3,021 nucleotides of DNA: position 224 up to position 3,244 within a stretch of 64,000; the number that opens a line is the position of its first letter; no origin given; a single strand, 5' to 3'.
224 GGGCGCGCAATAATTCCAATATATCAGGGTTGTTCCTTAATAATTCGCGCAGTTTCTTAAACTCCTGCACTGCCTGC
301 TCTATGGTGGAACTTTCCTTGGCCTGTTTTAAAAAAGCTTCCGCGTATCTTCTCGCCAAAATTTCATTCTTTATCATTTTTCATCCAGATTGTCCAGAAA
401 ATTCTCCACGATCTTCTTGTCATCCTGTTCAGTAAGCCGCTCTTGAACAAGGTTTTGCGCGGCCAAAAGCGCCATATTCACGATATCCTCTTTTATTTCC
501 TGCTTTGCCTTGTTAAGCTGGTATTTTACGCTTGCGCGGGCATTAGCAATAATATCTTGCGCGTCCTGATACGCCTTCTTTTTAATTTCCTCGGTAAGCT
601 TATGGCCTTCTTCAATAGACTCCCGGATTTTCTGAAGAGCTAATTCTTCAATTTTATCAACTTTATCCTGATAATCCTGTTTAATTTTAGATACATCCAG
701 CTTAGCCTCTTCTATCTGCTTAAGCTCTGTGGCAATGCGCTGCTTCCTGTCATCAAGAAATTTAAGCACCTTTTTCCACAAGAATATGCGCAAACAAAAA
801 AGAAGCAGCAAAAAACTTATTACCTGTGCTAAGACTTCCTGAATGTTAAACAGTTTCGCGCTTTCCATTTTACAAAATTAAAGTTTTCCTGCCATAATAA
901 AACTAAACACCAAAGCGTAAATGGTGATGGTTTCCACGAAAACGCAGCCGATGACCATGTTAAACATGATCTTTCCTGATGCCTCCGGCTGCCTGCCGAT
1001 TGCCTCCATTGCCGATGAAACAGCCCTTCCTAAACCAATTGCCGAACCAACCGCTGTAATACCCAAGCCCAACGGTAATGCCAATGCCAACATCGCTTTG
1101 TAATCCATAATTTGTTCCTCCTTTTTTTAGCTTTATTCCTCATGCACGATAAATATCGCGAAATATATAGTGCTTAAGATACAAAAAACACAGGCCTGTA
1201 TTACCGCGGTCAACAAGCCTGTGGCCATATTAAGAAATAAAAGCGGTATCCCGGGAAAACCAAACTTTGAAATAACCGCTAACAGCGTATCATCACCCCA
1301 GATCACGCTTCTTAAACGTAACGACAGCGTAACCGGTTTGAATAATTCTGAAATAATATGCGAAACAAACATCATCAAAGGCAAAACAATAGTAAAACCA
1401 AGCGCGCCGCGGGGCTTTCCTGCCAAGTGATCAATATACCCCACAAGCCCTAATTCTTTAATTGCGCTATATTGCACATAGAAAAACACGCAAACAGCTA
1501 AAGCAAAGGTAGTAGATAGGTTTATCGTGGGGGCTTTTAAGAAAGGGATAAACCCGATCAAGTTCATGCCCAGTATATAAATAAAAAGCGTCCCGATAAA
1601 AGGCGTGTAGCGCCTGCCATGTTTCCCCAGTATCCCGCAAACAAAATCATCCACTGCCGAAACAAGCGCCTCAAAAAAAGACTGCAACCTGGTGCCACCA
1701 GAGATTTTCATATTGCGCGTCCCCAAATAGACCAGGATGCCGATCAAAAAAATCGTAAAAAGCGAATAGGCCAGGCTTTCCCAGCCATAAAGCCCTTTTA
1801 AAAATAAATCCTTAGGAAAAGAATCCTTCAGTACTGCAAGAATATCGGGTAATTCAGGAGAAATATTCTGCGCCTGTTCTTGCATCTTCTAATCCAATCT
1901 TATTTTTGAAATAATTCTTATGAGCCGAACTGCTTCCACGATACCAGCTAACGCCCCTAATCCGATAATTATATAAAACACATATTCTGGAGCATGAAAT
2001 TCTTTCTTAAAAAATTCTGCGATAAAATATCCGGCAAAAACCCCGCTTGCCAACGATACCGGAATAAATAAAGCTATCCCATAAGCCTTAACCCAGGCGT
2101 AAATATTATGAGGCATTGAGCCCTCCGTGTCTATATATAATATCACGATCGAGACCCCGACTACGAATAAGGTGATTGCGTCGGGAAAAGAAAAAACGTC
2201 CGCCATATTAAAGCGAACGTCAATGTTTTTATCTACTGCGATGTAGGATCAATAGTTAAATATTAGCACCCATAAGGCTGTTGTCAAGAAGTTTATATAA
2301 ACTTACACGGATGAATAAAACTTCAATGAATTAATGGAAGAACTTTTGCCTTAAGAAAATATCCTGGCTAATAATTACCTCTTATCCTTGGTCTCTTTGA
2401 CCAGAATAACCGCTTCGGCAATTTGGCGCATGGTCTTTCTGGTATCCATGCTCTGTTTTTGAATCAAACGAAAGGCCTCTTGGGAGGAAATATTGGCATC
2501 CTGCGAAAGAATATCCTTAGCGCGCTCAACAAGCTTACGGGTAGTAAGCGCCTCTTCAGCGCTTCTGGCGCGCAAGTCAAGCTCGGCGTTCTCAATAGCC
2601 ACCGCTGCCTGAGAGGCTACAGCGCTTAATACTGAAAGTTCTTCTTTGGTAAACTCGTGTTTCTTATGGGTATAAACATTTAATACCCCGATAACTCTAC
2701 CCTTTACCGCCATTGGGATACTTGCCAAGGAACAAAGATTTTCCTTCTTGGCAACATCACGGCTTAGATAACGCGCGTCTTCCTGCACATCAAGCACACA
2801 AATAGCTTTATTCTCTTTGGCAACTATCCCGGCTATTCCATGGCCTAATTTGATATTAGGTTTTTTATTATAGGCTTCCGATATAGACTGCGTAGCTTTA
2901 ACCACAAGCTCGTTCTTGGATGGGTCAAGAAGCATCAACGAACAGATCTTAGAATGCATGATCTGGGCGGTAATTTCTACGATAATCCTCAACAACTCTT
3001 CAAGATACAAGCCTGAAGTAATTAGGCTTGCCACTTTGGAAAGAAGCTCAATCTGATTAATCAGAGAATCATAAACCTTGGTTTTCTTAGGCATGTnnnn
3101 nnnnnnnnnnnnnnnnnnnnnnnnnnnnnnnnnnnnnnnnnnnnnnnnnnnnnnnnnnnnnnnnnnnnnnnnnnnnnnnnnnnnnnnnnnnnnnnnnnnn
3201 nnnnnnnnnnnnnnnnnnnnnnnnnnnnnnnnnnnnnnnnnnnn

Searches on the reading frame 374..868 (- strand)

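Call 57: search_protein_families(library=pfam, proteins=[window:374-868:-], max_evalue=0.0001)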
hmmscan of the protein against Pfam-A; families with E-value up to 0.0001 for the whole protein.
window:374-868:- (164 aa): 1 family
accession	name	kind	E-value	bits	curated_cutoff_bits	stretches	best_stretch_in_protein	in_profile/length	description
PF00430.23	ATP-synt_B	-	2.8e-21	76.4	28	1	13-141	3-131/132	ATP synthase B/B' CF(0)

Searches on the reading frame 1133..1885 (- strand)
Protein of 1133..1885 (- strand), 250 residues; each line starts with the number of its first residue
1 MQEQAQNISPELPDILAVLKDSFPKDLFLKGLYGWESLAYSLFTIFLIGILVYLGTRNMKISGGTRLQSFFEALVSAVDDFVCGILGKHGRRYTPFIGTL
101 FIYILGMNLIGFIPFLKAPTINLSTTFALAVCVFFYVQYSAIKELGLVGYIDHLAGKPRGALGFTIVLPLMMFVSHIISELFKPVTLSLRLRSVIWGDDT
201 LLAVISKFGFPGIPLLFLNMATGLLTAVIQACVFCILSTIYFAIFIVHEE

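Call 57: search_protein_families(library=pfam, proteins=[window:1133-1885:-], max_evalue=0.0001)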
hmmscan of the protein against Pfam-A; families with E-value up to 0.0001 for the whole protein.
window:1133-1885:- (250 aa): 1 family
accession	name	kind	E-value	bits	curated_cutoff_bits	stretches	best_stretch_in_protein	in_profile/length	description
PF00119.25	ATP-synt_A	-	1e-39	137.1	33.9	1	40-242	3-216/217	ATP synthase A chain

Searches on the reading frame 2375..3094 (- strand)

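Call 57: search_protein_families(library=pfam, proteins=[window:2375-3094:-], max_evalue=0.0001)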
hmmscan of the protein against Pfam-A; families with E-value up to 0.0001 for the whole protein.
window:2375-3094:- (239 aa): 4 families
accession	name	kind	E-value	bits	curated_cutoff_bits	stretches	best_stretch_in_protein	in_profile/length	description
PF13185.12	GAF_2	-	2.3e-22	80.1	28.6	1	31-168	4-136/136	GAF domain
PF01590.32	GAF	-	1.6e-19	71.2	22.4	1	31-167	2-133/133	GAF domain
PF03861.19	ANTAR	-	1.3e-17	63.8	27.3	1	179-230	3-54/54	ANTAR domain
PF13492.12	GAF_3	-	3.3e-14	53.8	27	1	31-169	2-129/129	GAF domain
